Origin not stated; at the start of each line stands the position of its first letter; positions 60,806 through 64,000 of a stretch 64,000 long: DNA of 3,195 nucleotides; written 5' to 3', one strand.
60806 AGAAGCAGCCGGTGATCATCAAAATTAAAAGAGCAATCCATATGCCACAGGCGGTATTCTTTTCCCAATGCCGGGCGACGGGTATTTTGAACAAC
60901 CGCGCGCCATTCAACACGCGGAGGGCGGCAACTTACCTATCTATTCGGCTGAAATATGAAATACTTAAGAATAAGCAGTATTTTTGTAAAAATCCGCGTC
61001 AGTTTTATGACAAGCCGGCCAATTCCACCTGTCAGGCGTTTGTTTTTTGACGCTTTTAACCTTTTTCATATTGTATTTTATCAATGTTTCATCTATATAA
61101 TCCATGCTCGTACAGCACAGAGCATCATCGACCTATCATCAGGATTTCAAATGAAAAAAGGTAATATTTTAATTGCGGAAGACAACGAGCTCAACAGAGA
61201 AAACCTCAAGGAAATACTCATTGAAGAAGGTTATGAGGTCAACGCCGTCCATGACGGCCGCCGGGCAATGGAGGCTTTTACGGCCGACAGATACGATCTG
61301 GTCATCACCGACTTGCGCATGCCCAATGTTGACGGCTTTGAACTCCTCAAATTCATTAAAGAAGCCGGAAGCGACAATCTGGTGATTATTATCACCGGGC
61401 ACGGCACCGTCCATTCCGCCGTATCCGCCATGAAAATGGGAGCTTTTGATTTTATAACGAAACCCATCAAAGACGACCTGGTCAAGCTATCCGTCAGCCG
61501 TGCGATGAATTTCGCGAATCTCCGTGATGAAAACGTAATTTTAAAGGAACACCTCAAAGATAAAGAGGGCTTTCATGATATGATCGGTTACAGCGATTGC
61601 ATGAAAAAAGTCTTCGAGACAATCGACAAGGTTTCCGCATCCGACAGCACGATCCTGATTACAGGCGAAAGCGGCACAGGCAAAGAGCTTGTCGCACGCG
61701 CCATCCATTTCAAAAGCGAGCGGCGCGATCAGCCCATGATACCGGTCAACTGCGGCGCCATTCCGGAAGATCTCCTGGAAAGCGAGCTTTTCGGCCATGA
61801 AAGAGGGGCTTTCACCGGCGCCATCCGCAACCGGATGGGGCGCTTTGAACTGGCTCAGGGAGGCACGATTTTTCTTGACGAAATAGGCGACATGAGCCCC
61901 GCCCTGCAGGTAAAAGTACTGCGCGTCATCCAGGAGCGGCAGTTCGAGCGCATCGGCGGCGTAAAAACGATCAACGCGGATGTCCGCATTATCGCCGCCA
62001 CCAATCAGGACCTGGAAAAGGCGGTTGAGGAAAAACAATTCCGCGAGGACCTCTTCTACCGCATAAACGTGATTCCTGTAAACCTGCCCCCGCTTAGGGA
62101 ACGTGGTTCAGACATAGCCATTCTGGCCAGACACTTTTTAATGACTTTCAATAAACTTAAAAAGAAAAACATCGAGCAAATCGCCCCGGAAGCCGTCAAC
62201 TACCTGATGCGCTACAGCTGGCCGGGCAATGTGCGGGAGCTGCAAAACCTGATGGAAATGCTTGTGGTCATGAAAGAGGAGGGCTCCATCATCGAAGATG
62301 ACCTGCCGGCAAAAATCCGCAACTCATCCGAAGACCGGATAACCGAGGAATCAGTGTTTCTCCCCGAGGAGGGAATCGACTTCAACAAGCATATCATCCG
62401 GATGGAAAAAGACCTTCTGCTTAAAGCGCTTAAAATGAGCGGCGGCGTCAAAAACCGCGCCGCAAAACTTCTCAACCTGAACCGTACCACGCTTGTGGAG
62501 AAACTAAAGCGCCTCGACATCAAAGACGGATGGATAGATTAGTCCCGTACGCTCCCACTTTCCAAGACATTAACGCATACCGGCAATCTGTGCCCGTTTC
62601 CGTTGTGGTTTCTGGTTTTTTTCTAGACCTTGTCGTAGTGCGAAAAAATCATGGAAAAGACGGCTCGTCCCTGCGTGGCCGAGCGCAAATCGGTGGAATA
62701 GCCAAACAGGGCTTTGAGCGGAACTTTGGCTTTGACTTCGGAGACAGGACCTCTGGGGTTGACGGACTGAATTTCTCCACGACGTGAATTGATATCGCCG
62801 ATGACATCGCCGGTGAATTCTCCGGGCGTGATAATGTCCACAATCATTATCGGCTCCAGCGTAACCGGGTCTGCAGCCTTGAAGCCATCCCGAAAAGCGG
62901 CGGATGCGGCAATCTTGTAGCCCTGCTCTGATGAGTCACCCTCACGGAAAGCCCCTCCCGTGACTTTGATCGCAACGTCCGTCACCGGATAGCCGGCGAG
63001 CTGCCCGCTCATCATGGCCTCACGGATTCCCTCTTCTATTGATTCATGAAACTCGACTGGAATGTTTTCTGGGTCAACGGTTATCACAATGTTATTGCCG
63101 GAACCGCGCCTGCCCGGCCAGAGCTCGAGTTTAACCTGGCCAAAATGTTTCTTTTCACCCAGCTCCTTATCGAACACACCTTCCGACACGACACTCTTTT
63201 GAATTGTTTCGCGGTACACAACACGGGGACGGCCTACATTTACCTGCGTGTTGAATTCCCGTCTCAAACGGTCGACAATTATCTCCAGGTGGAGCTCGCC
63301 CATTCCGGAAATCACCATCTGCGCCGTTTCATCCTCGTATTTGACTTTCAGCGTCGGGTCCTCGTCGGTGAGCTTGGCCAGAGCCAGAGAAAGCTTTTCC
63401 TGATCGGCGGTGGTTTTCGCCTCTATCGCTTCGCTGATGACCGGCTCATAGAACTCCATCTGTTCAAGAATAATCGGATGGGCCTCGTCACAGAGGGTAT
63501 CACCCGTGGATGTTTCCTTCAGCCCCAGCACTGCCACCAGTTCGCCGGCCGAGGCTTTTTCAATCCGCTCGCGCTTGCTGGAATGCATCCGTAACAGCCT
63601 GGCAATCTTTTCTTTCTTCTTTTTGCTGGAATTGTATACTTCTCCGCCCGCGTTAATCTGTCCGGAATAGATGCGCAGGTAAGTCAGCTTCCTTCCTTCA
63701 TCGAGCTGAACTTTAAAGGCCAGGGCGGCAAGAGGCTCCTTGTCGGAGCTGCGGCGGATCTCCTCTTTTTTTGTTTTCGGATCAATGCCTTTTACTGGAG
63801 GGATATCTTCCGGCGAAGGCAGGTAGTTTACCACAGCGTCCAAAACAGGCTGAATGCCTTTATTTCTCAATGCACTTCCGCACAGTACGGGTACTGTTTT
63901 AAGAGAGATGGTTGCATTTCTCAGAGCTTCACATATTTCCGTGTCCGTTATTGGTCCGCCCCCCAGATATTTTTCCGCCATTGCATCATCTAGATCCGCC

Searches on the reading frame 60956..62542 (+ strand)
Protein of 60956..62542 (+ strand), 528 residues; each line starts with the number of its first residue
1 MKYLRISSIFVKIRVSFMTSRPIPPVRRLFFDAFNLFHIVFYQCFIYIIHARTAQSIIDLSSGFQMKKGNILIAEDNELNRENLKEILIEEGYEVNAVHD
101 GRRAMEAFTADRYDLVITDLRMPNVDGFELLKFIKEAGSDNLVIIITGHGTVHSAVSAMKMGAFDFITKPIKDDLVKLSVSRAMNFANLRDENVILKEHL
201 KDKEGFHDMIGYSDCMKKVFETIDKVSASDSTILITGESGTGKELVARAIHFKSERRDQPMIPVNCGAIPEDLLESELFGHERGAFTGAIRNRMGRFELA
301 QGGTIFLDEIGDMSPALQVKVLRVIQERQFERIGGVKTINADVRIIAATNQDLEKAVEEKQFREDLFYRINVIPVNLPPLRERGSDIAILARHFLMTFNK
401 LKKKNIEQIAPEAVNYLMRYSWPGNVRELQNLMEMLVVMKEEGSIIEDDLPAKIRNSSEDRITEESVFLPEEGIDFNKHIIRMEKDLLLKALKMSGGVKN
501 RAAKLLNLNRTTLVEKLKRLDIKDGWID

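Call 79: search_protein_families(library=pfam, proteins=[window:60956-62542:+], max_evalue=0.0001)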
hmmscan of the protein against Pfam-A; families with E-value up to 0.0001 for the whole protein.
window:60956-62542:+ (528 aa): 7 families
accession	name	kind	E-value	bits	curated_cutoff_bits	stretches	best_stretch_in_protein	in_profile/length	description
PF00158.32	Sigma54_activat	-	5.2e-74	247.9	20.2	1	209-375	1-167/168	Sigma-54 interaction domain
PF00072.30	Response_reg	-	8.5e-30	103.6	30.2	1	71-175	1-105/111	Response regulator receiver domain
PF25601.1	AAA_lid_14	-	4.3e-27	94.2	27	1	381-462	1-82/87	AAA+ ATPase lid domain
PF14532.12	Sigma54_activ_2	-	8.5e-22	78.3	25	1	210-380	1-138/138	Sigma-54 interaction domain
PF02954.25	HTH_8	-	1.4e-10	41.2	22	1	483-520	5-42/42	Bacterial regulatory protein, Fis family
PF07728.20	AAA_5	-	2.7e-08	34.4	22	1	233-352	2-124/139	AAA domain (dynein-related subfamily)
PF00004.35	AAA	-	5.5e-06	27.3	21.2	1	233-358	1-115/131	ATPase family associated with various cellular activities (AAA)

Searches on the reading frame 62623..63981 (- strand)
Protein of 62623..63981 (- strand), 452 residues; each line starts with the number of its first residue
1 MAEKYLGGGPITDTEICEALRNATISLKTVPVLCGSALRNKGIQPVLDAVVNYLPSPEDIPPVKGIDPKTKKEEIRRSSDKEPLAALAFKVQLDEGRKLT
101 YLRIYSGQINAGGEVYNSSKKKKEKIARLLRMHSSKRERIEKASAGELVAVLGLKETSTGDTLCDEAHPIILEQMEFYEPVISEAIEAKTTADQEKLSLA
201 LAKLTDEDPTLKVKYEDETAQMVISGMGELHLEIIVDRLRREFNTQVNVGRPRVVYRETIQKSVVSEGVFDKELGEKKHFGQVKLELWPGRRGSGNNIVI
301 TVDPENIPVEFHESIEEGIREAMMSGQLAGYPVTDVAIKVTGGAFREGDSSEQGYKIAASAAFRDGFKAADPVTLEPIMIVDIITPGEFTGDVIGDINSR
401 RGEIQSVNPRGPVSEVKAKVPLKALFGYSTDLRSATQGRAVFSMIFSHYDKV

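Call 79: search_protein_families(library=pfam, proteins=[window:62623-63981:-], max_evalue=0.0001)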
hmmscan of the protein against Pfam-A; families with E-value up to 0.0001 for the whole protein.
window:62623-63981:- (452 aa): 6 families
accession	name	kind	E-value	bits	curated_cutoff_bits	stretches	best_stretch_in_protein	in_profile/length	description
PF14492.12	EFG_III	-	2.7e-30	104.7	27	1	179-250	3-74/75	Elongation Factor G, domain III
PF03764.24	EFG_IV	-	1.5e-26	93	24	1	252-370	1-120/121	Elongation factor G, domain IV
PF00679.30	EFG_C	-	2.1e-26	92.2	27.9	1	374-452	2-81/89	Elongation factor G C-terminus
PF22042.2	EF-G_D2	-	4.1e-16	59.3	27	1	84-165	2-83/84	Elongation factor G domain 2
PF03144.31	GTP_EFTU_D2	-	6.8e-16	58.9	30.3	1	99-164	3-73/73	Elongation factor Tu domain 2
PF16658.11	RF3_C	-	3.4e-06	27.4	40.1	1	178-261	7-90/132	Class II release factor RF3, C-terminal domain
